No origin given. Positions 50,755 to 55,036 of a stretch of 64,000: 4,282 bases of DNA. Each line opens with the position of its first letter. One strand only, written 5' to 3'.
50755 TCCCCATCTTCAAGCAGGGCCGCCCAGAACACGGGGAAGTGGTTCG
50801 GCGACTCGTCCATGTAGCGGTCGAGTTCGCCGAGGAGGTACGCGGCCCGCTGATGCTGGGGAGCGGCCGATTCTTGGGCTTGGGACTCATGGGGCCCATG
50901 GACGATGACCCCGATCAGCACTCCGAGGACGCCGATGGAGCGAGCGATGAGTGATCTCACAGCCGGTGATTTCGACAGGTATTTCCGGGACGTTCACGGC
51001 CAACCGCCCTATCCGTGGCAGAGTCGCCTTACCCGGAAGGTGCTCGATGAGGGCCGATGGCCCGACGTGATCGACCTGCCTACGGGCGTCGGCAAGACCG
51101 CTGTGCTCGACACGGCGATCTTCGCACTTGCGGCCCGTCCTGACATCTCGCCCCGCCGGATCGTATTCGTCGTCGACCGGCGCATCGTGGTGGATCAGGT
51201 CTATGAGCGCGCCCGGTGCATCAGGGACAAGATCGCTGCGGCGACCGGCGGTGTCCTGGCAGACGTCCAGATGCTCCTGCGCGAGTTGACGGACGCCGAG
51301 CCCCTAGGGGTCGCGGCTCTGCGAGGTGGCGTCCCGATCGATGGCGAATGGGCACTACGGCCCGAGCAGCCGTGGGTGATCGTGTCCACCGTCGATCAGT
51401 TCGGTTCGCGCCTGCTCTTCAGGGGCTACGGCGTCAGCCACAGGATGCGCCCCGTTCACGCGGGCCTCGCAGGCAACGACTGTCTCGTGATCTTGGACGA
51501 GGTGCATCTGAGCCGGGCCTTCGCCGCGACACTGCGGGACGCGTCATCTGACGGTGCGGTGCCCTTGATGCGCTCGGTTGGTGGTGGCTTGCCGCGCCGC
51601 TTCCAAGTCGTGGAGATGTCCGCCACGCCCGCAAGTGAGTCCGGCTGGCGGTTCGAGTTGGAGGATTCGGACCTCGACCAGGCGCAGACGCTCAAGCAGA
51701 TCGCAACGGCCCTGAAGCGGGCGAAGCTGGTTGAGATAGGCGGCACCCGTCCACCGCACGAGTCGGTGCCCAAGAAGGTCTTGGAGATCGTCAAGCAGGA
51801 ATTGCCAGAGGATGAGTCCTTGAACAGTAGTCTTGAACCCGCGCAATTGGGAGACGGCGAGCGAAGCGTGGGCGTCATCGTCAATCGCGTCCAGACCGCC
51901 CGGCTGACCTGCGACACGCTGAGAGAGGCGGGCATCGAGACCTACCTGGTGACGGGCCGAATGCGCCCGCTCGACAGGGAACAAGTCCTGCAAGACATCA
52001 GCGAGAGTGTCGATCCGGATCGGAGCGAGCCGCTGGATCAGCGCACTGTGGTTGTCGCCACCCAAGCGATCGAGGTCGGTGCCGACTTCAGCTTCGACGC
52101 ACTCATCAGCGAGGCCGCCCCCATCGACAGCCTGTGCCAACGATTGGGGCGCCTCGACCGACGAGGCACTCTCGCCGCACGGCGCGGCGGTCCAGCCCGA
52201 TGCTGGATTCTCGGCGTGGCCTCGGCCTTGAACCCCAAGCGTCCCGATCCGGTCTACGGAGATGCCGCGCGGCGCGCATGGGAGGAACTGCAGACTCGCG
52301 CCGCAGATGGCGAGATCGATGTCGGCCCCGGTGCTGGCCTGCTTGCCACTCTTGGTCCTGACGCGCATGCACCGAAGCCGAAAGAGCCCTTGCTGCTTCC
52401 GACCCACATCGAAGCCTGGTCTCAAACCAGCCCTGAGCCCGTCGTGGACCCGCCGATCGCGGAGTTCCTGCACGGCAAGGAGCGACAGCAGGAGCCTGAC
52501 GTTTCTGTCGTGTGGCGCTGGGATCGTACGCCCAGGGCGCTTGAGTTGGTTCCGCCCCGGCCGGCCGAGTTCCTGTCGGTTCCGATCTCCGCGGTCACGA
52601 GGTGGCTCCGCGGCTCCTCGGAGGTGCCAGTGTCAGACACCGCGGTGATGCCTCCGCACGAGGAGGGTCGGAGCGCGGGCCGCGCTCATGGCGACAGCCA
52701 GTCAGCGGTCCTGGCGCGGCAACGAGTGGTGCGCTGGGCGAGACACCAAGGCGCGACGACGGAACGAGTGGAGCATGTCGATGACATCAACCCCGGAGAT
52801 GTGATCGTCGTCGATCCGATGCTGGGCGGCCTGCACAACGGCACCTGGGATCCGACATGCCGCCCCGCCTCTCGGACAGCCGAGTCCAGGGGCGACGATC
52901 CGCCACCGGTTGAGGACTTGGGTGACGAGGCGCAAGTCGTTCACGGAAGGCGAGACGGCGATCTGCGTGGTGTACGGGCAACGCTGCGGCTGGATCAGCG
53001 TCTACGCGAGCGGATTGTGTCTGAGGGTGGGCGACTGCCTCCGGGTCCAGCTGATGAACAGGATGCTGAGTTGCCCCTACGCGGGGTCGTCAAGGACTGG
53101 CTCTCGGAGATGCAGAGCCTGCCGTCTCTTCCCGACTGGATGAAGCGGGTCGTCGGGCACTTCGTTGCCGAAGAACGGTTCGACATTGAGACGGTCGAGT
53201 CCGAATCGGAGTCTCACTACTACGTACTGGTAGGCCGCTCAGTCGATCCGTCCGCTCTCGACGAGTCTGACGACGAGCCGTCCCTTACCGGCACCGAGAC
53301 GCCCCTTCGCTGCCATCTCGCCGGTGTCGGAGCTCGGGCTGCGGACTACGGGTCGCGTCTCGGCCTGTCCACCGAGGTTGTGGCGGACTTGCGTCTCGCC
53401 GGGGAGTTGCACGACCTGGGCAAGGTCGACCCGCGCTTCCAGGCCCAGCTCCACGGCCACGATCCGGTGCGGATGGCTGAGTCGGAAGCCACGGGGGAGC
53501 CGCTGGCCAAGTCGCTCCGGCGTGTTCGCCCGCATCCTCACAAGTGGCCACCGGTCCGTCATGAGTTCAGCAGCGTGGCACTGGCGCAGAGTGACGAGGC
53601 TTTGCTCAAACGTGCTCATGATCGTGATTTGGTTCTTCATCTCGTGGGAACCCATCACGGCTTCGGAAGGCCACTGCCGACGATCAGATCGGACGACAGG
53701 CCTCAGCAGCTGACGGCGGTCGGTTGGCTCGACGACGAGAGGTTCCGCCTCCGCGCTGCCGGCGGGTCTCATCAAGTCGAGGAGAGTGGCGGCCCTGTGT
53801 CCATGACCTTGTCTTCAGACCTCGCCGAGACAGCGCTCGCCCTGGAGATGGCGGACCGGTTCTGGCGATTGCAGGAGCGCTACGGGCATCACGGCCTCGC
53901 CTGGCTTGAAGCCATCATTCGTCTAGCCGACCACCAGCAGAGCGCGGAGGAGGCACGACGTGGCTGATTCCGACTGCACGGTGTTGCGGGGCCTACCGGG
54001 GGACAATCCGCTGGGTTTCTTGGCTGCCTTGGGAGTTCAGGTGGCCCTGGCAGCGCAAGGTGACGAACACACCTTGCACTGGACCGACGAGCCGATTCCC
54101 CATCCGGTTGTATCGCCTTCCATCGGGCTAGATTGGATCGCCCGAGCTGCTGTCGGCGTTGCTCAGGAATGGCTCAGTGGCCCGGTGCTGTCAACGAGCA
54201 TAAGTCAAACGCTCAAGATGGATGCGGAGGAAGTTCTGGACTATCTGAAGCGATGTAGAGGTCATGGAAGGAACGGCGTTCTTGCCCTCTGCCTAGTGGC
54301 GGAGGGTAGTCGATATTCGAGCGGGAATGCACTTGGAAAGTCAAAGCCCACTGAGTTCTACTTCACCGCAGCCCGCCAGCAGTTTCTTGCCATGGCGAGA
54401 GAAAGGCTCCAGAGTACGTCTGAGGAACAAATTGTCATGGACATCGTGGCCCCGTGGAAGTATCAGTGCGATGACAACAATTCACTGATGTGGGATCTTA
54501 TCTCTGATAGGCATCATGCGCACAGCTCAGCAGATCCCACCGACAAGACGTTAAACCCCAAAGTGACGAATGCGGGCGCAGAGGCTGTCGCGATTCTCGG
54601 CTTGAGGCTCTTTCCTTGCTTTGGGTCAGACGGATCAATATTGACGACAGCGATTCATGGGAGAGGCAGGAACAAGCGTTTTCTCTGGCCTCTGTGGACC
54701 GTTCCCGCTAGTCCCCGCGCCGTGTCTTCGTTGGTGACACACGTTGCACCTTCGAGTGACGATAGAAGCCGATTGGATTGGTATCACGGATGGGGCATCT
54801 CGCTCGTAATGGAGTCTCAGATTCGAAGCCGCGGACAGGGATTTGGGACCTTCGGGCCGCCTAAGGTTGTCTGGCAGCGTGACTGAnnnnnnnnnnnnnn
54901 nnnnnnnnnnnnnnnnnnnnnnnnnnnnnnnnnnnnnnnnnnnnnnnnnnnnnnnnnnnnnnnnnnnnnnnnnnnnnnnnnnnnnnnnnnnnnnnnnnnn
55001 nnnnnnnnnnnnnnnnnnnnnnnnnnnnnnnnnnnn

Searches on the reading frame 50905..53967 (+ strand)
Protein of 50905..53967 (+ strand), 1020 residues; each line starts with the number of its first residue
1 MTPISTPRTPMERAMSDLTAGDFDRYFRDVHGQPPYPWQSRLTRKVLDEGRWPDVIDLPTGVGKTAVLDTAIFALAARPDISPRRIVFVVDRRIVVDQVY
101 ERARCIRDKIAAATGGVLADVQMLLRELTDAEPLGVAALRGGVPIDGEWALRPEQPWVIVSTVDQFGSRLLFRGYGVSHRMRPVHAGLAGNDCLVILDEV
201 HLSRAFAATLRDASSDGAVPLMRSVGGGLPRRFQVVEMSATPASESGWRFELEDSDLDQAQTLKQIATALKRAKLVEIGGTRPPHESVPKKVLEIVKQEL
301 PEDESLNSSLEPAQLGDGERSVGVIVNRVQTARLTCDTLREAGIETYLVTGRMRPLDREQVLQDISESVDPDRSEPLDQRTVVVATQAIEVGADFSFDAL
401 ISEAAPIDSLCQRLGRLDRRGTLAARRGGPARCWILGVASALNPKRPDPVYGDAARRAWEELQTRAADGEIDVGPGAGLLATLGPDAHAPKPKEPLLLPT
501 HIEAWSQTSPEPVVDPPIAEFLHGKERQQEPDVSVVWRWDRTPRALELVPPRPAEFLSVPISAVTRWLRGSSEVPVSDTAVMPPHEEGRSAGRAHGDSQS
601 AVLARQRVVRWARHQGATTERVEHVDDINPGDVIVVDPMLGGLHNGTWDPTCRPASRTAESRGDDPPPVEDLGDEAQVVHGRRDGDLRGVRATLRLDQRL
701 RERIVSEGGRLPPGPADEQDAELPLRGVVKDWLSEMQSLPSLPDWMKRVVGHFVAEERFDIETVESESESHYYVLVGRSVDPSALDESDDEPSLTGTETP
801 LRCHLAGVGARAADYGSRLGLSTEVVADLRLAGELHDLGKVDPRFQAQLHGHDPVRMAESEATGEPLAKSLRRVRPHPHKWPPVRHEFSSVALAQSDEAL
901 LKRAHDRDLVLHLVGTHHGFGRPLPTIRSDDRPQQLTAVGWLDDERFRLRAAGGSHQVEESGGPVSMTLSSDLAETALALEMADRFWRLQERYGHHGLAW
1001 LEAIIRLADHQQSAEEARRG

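Call 7: search_protein_families(library=ncbifam, proteins=[window:50905-53967:+], max_evalue=0.001)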
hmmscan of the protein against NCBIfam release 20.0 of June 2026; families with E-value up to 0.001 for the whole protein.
window:50905-53967:+ (1020 aa): 6 families
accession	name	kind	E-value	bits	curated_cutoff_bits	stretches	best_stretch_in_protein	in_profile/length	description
TIGR02621.3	cas3_GSU0051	exception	1.1e-213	712.6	400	1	22-1014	1-854/854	type I-G CRISPR-associated helicase/endonuclease Cas3g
TIGR01587.1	cas3_core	equivalog_domain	1.2e-24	87.2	102.45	1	290-421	196-320/358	CRISPR-associated helicase Cas3'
TIGR01596.1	cas3_HD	equivalog_domain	7.2e-16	58.7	43.45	1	801-946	1-125/178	CRISPR-associated endonuclease Cas3''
NF007248.0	PRK09694.1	equivalog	2.5e-14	52.3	569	1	279-421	524-663/878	CRISPR-associated helicase/endonuclease Cas3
TIGR03158.1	cas3_cyano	exception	9e-06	25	69.1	1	373-417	312-356/357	type I-D CRISPR-associated helicase Cas3'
TIGR02562.1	cas3_yersinia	equivalog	3.9e-05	21.7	565.95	0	359-420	818-879/1110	type I-F CRISPR-associated helicase Cas3f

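Call 8: search_protein_families(library=pfam, proteins=[window:50905-53967:+], max_evalue=0.001)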
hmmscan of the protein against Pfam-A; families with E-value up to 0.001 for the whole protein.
window:50905-53967:+ (1020 aa): 5 families
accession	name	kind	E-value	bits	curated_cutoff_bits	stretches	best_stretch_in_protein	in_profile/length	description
PF22590.2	Cas3-like_C_2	-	2.2e-21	76.5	27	1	320-420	3-104/106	CRISPR-associated nuclease/helicase Cas3, C-terminal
PF04851.21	ResIII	-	2.7e-08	34.3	22.5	1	36-242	5-162/164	Type III restriction enzyme, res subunit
PF18019.7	Cas3_HD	-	7.5e-07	29.8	23.1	1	832-937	60-146/207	Cas3, HD domain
PF00271.37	Helicase_C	-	3.6e-05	24.4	23.5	1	321-421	17-110/110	Helicase conserved C-terminal domain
PF00270.35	DEAD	-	5.9e-05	23.3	26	1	40-243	5-161/167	DEAD/DEAH box helicase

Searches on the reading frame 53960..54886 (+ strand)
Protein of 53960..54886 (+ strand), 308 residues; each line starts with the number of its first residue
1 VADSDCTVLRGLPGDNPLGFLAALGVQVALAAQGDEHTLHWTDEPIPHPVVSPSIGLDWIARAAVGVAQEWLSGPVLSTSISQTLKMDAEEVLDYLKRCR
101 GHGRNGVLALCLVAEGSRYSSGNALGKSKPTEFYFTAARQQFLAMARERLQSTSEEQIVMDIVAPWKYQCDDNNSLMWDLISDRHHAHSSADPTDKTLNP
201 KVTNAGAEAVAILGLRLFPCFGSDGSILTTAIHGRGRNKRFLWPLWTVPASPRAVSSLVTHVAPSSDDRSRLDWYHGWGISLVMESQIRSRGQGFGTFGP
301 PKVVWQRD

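Call 7: search_protein_families(library=ncbifam, proteins=[window:53960-54886:+], max_evalue=0.001)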
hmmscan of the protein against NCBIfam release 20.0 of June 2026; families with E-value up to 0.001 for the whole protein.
window:53960-54886:+ (308 aa): 1 family
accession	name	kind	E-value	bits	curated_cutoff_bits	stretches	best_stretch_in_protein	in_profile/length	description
NF049934.1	adjac_Cas3_IG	equivalog_domain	3.3e-68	230.5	65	1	9-301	1-298/299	type I-G CRISPR-associated protein, Cas3-extension family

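Call 8: search_protein_families(library=pfam, proteins=[window:53960-54886:+], max_evalue=0.001)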
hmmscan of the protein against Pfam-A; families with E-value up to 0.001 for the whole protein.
window:53960-54886:+ (308 aa): 0 families
